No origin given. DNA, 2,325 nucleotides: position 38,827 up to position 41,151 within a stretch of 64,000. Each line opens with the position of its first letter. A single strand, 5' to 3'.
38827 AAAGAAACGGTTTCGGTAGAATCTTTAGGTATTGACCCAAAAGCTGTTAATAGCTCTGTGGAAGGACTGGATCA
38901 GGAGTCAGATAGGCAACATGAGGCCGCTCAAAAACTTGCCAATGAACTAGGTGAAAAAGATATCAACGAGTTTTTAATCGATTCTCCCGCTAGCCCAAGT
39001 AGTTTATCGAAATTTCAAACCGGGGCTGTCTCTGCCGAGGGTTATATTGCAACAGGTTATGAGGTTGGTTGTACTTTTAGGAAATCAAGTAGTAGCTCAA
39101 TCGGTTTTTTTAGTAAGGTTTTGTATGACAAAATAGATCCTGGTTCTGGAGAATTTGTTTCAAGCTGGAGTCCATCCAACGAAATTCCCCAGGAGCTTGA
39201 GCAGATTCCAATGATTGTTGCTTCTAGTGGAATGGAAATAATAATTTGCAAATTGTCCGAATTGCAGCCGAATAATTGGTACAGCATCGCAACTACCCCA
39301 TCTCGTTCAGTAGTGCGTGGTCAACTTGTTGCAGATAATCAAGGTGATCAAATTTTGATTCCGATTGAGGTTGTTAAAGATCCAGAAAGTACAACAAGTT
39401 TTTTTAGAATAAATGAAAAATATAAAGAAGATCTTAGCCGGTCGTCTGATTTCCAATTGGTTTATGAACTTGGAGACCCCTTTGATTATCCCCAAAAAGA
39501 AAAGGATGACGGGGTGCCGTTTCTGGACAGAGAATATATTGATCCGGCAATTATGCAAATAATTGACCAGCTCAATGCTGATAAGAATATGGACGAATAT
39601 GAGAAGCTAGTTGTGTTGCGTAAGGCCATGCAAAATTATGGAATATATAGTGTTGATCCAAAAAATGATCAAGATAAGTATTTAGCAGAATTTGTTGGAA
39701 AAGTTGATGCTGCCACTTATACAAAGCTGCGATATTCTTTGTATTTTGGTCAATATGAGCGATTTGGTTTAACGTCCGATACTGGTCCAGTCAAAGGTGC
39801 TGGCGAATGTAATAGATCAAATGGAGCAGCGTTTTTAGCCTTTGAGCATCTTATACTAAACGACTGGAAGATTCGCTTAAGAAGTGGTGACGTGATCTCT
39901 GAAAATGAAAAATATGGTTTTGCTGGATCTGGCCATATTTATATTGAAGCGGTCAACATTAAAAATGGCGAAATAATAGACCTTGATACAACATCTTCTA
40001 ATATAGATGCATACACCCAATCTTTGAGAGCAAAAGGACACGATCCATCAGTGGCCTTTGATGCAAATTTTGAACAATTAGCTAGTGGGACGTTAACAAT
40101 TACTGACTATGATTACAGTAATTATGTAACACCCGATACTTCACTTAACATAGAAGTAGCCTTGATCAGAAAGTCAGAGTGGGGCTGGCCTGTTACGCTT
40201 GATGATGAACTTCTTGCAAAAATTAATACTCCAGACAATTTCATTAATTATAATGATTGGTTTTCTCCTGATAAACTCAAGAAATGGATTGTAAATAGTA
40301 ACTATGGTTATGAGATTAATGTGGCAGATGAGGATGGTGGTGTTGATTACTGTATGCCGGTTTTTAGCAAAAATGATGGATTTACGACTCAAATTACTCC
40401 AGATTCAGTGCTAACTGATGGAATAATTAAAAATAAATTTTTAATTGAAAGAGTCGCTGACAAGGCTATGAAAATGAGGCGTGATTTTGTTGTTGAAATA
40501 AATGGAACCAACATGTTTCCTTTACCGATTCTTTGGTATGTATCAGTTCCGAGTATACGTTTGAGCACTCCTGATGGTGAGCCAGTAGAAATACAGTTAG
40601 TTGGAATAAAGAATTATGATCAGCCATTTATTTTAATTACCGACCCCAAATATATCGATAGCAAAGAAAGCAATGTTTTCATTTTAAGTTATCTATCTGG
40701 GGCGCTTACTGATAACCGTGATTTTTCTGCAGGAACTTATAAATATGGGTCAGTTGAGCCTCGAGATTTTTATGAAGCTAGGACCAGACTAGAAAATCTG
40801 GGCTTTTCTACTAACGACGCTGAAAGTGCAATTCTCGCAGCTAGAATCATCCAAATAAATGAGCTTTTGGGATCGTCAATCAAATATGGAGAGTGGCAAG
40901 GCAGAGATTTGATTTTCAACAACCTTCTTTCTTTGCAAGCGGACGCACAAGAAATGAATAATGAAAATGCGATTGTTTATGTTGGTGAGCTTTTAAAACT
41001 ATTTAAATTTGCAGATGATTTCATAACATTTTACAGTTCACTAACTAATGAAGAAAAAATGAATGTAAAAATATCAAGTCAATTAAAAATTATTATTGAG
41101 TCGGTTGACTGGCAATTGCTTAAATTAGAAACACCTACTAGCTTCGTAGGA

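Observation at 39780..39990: Papain-fold (transglutaminase/CHAP/NlpC-P60-like) catalytic core inside the giant protein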

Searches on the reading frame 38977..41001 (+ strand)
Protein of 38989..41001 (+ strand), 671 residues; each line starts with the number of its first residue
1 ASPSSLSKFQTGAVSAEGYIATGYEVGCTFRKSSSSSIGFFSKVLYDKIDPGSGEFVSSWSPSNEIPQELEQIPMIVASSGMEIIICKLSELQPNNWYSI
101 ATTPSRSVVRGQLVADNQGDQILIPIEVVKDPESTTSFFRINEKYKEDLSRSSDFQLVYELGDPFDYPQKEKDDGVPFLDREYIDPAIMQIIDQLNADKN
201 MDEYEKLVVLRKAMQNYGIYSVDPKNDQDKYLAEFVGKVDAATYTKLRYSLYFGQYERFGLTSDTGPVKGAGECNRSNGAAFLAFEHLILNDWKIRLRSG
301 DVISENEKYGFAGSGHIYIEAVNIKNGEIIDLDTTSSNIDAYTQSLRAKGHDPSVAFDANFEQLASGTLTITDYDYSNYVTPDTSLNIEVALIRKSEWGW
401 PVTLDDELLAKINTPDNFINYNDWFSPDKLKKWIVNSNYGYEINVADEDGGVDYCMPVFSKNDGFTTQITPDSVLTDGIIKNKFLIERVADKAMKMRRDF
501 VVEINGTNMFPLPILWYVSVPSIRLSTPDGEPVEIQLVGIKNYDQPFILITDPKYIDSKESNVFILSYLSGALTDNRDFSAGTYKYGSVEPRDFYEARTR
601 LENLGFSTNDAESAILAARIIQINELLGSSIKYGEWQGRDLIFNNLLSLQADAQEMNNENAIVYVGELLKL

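Call 15: search_protein_representatives(protein=window:38989-41001:+)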
Query: 671 residues. Proteins with E-value up to 0.001 (for the whole library): 14; up to 1e-10: 10; up to 1e-30: 1. The best 14 are listed.
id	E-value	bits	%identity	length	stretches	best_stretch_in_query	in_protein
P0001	0.0e+00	1518.5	100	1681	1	1-671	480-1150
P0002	2.0e-24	102.4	30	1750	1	45-364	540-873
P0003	2.7e-21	92.1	29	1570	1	9-383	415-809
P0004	5.2e-19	84.6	27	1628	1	80-351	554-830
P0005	1.5e-15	73.1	28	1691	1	8-351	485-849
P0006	5.5e-15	71.3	28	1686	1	8-338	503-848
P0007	2.8e-13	65.6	27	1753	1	12-338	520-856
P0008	7.4e-13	64.2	32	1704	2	166-346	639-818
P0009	1.0e-12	63.8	31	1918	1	146-347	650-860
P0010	4.0e-12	61.8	29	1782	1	39-337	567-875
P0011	3.3e-09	52.2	26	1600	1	95-337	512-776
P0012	5.7e-08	48.1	25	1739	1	8-286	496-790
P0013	6.1e-05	38.1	24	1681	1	54-337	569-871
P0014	7.6e-05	37.8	28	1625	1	121-359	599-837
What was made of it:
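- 37552..42597 (+): Giant ORF (1681 aa; identical to the NCBI MAG Patescibacteria hypothetical protein ACOZAN_01605), founding member seen here of an unannotated family of 1570-1918-aa proteins. Exhaustive phmmer finds 13 homologues (call 15).
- Tried and rejected: All homologues therefore come from the single exhaustive HMMER run (call 15).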

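Call 25: find_encoding_contigs(protein=P0002, flank=10000, max_places=3)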
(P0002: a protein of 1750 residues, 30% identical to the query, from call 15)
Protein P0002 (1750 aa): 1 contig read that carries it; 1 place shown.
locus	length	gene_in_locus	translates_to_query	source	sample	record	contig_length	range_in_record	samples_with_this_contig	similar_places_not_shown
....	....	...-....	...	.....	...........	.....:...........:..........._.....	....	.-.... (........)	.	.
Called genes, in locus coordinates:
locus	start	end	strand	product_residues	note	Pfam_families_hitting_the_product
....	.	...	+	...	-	?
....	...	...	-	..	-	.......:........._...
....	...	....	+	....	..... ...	-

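Call 26: find_encoding_contigs(protein=P0009, flank=10000, max_places=3)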
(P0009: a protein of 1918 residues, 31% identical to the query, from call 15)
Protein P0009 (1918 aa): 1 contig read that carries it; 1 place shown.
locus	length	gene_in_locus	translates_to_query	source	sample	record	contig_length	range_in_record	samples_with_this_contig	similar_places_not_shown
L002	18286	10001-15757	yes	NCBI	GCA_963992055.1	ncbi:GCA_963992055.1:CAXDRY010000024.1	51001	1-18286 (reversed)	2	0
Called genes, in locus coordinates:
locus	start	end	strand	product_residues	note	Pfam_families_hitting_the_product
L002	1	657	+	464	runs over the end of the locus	PF01425:Amidase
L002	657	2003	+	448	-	PF02934:GatB_N, PF02637:GatB_Yqey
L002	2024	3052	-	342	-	-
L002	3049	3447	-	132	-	-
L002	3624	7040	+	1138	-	PF02811:PHP, PF07733:DNA_pol3_alpha, PF17657:DNA_pol3_finger, PF14579:HHH_6, PF01336:tRNA_anti-codon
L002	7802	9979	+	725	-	PF00004:AAA (faint), PF07728:AAA_5 (faint)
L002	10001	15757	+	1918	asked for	-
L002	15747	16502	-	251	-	-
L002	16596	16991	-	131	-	PF04474:DUF554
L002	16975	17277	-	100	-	PF04474:DUF554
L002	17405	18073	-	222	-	-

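Call 28: find_encoding_contigs(protein=P0005, flank=10000, max_places=3)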
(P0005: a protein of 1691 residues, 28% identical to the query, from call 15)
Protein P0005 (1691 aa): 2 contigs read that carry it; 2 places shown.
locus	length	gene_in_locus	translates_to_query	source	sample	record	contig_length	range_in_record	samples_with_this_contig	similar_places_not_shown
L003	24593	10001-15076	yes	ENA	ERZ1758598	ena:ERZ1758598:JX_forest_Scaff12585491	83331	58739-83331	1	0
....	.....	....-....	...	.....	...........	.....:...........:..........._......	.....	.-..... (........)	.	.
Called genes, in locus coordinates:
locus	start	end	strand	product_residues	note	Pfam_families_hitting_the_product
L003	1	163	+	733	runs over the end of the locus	PF17854:FtsK_alpha, PF01580:FtsK_SpoIIIE, PF09397:FtsK_gamma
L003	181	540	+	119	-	-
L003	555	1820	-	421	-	PF00226:DnaJ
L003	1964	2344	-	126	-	-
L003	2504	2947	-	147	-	PF13240:Zn_Ribbon_1 (weak)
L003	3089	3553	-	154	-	-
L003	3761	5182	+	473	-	PF00432:Prenyltrans, PF13243:SQHop_cyclase_C (weak), PF13249:SQHop_cyclase_N (weak)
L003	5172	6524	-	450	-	PF02844:GARS_N, PF01071:GARS_A, PF02843:GARS_C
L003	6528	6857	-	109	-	PF00892:EamA (weak)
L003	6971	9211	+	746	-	-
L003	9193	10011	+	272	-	-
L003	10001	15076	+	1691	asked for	-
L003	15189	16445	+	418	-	PF02769:AIRS_C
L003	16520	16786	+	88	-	-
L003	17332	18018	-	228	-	PF00156:Pribosyltran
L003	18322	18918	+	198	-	-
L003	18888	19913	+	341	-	PF01040:UbiA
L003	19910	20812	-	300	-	PF00892:EamA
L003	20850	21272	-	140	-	-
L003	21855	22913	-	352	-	PF01207:Dus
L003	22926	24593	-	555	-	?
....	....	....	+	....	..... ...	-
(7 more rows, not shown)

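Call 43: find_encoding_contigs(protein=P0003, flank=10000, max_places=2)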
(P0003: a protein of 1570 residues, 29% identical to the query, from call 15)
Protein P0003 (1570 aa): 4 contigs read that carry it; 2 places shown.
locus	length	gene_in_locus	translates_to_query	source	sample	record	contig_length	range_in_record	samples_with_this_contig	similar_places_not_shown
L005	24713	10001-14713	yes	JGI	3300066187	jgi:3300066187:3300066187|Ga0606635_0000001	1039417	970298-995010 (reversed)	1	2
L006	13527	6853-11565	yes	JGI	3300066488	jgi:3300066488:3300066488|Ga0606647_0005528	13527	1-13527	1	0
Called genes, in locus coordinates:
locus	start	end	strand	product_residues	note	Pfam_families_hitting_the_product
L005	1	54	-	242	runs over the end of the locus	-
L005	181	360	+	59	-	-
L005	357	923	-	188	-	-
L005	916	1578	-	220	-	-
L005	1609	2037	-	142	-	PF00903:Glyoxalase, PF06983:3-dmu-9_3-mt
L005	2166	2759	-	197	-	PF01872:RibD_C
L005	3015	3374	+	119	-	-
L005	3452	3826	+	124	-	-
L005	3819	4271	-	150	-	-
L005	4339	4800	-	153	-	PF25025:EF-Ts_N (weak), PF00889:EF_TS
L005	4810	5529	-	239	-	PF00318:Ribosomal_S2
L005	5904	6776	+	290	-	PF26550:Tricorn_2nd (weak), PF07676:PD40 (faint)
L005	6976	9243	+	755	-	PF13401:AAA_22 (faint), PF00005:ABC_tran (faint), PF13191:AAA_16 (weak), PF00004:AAA (faint)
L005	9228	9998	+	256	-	-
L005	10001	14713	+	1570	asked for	-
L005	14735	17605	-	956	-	-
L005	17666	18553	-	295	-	PF00763:THF_DHG_CYH, PF02882:THF_DHG_CYH_C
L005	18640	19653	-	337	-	PF01261:AP_endonuc_2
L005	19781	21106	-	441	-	PF00464:SHMT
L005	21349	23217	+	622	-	-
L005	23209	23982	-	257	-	PF01048:PNP_UDP_1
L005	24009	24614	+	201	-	-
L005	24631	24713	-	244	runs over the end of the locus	-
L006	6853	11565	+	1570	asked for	-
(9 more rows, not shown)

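Call 44: find_encoding_contigs(protein=P0007, flank=10000, max_places=2)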
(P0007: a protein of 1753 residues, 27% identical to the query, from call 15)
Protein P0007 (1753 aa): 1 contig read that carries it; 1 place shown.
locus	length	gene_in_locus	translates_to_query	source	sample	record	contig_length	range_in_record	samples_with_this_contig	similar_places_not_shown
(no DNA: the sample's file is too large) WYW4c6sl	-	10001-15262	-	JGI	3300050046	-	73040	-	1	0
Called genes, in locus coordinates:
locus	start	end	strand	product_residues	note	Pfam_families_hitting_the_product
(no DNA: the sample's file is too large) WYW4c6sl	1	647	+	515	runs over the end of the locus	-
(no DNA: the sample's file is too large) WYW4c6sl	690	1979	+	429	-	PF09992:NAGPA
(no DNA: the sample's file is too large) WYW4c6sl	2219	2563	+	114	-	-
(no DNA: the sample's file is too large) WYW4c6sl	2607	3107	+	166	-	-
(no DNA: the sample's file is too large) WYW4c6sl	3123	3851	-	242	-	-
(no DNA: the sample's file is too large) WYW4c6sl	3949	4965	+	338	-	-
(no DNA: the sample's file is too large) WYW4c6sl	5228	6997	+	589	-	PF07973:tRNA_SAD, PF00587:tRNA-synt_2b, PF03129:HGTP_anticodon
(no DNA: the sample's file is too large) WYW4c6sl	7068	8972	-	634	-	-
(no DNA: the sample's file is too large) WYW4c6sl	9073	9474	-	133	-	-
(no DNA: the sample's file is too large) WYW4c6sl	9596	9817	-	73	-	-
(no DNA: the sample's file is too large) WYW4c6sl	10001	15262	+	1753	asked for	-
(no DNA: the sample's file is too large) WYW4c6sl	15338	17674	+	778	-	PF20720:nSTAND3 (faint), PF13191:AAA_16 (faint)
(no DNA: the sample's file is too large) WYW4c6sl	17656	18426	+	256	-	-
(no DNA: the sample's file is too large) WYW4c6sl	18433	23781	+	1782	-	-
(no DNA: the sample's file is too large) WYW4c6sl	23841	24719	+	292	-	-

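Call 45: find_encoding_contigs(protein=P0014, flank=10000, max_places=2)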
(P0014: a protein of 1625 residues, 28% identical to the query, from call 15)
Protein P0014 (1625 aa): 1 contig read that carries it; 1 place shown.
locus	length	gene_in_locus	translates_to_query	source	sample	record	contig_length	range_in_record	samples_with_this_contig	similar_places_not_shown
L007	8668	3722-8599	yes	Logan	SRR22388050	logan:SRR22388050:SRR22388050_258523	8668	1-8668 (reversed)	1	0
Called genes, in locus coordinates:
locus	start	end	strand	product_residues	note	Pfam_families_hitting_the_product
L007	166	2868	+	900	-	-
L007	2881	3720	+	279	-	-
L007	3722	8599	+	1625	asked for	-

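Call 64: search_protein_families(library=pfam, proteins=[L003:6971-9208:+, L005:6976-9240:+, L002:7802-9976:+, L007:166-2865:+, L003:9193-10008:+, L005:9228-9995:+, L007:2881-3717:+], max_evalue=0.05)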
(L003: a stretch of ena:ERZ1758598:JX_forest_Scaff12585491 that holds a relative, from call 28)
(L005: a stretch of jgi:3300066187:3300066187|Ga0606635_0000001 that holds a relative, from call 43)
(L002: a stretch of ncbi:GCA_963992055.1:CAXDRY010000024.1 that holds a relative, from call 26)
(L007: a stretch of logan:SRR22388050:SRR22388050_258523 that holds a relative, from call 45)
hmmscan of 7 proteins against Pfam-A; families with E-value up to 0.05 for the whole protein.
L003:6971-9208:+ (746 aa): 10 families
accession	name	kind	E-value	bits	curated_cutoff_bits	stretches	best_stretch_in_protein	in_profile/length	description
PF07728.20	AAA_5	-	2.9e-05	24.5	22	0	104-154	1-47/139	AAA domain (dynein-related subfamily)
PF13191.12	AAA_16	-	8.5e-05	23.5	32.6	1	93-208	12-104/167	AAA ATPase domain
PF13401.12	AAA_22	-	0.00032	21.5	27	1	100-189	3-79/130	AAA domain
PF01580.24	FtsK_SpoIIIE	-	0.0035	17.3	24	1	101-122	37-59/221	FtsK/SpoIIIE family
PF00004.35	AAA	-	0.0062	17.4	21.2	0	105-166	1-55/131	ATPase family associated with various cellular activities (AAA)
PF09848.15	SLFN-g3_helicase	-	0.0076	16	24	1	105-157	4-56/354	Schlafen group 3, DNA/RNA helicase domain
PF00493.29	MCM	-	0.012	15.2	23.3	0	93-135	48-90/224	MCM P-loop domain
PF06745.19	ATPase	-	0.02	14.7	26.6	0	104-199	21-117/231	KaiC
PF13604.12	AAA_30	-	0.04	14.1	27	0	90-144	6-57/191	AAA domain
PF20720.3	nSTAND3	-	0.049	13.8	27.2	0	104-128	19-43/155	Novel STAND NTPase 3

L005:6976-9240:+ (755 aa): 14 families
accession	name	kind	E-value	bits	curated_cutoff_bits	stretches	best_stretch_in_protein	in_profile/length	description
PF13191.12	AAA_16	-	6.1e-06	27.3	32.6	1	92-194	6-100/167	AAA ATPase domain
PF00004.35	AAA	-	7.2e-06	26.9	21.2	1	110-147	1-35/131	ATPase family associated with various cellular activities (AAA)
PF13401.12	AAA_22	-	2.2e-05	25.2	27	1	107-160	5-57/130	AAA domain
PF00005.33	ABC_tran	-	2.4e-05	25.4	25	1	102-224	6-95/137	ABC transporter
PF05970.20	PIF1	-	0.00026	21.1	25.9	1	87-144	2-59/223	PIF1-like helicase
PF07728.20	AAA_5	-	0.00033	21.1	22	0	110-155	2-45/139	AAA domain (dynein-related subfamily)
PF05673.19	DUF815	-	0.00039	20.1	23.8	1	90-147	35-93/249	Protein of unknown function (DUF815)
PF02367.23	TsaE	-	0.0038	17.6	26.6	1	91-131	3-45/128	Threonylcarbamoyl adenosine biosynthesis protein TsaE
PF25201.1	nSTAND6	-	0.0066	16.9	27.7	1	92-153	5-64/148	Novel STAND NTPase 6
PF12775.13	AAA_7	-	0.0068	16.4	25.8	1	95-151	21-77/181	P-loop containing dynein motor region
PF00910.28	RNA_helicase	-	0.015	16.2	21.5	0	110-135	1-26/105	RNA helicase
PF13604.12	AAA_30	-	0.018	15.2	27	1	96-156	7-66/191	AAA domain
PF25199.1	nSTAND_NTPase5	-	0.027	14.7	34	0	97-135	30-68/145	Novel STAND NTPase 5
PF20720.3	nSTAND3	-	0.029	14.5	27.2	0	108-141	18-51/155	Novel STAND NTPase 3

L002:7802-9976:+ (725 aa): 17 families
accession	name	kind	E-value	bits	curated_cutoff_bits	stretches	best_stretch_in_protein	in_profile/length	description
PF00004.35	AAA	-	1.4e-09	38.9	21.2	2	118-170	1-44/131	ATPase family associated with various cellular activities (AAA)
PF07728.20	AAA_5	-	1.7e-06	28.6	22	1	118-163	2-45/139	AAA domain (dynein-related subfamily)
PF13604.12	AAA_30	-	0.0014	18.9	27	1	119-178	22-79/191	AAA domain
PF13401.12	AAA_22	-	0.0029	18.4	27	1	118-178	8-53/130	AAA domain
PF00158.32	Sigma54_activat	-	0.0032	17.6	20.2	1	99-156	6-63/168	Sigma-54 interaction domain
PF01078.27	Mg_chelatase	-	0.0051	16.7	20.3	1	117-149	24-57/207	Magnesium chelatase, subunit ChlI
PF20720.3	nSTAND3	-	0.0052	16.9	27.2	1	118-149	20-51/155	Novel STAND NTPase 3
PF00005.33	ABC_tran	-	0.0066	17.5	25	0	117-230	13-80/137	ABC transporter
PF05496.18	RuvB_N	-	0.0076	16.5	27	1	112-137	30-55/159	Holliday junction DNA helicase RuvB P-loop domain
PF13521.12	AAA_28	-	0.0085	16.8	27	1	119-160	3-45/164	AAA domain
PF07724.20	AAA_2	-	0.01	16.3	27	0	114-162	2-48/166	AAA domain (Cdc48 subfamily)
PF13191.12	AAA_16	-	0.012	16.6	32.6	1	116-153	25-62/167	AAA ATPase domain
PF04851.21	ResIII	-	0.012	16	22.5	0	92-144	3-52/164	Type III restriction enzyme, res subunit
PF13238.12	AAA_18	-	0.013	16.4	29.4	0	119-140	2-19/128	AAA domain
PF01695.23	IstB_IS21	-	0.023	14.6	24.1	0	116-147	93-124/238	IstB-like ATP binding protein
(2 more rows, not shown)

L007:166-2865:+ (900 aa): 4 families
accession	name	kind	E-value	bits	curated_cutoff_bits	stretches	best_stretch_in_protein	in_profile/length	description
PF07728.20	AAA_5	-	0.00018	21.9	22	1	228-287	3-65/139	AAA domain (dynein-related subfamily)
PF00004.35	AAA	-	0.0054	17.6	21.2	0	228-247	2-21/131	ATPase family associated with various cellular activities (AAA)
PF13191.12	AAA_16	-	0.018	16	32.6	1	227-261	27-66/167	AAA ATPase domain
PF10443.15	RNA12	-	0.034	13.4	27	0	228-254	21-49/429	RNA12 protein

L003:9193-10008:+ (272 aa): 0 families

L005:9228-9995:+ (256 aa): 0 families

L007:2881-3717:+ (279 aa): 0 families

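Call 78: predict_structure(alignment_id=A4)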
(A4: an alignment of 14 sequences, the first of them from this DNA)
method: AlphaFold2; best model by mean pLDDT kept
length: 625 residues; sequences in the alignment: 14
mean_pLDDT: 64.6   pTM: 0.54
mean pLDDT of the five models: 64.6, 63.2, 62.3, 60.6, 59.0
residues with pLDDT >= 90: 80; 70-90: 227; 50-70: 136; < 50: 182
segments of 3 or more residues with pLDDT < 50: 1-18, 37-39, 81-83, 356-403, 409-486, 545-548, 578-596, 621-625
pLDDT, mean of each block of 10 residues (from residue 1): 28 45 57 58 75 80 81 79 62 75 80 85 79 83 87 75 76 59 92 97 95 95 88 82 84 91 83 90 94 90 75 67 88 86 82 54 40 27 26 24 47 37 32 38 28 27 26 33 44 52 65 63 71 74 52 71 65 57 32 47 72 67 44
secondary structure, 60 per line:
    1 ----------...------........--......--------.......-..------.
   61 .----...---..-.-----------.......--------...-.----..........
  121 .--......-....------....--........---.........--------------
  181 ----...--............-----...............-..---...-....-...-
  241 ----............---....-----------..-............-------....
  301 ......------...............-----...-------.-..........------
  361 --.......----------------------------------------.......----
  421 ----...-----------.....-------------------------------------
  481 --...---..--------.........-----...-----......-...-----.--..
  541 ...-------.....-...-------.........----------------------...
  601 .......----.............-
elements in order: H20-27 E30-35 E44-50 E87-93 E102-104 E111-121 E124-129 E131-134 E141-144 H147-154 E158-166 H190-201 H207-221 H232-235 H245-256 H260-263 H278-289 E297-306 E313-315 E319-327 E333-335 H345-354 H363-369 H410-416 E439-443 E499-507 E513-515 E521-523 E528-530 E539-543 E551-555 E567-575 H598-607 H612-624
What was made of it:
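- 39034..39486 (+): Beta-sandwich-like domain (aa ~495-645) immediately N-terminal to the catalytic core. Second AF2 model (aa 476-1100): this block is all-beta with pLDDT 75-87 (call 78).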
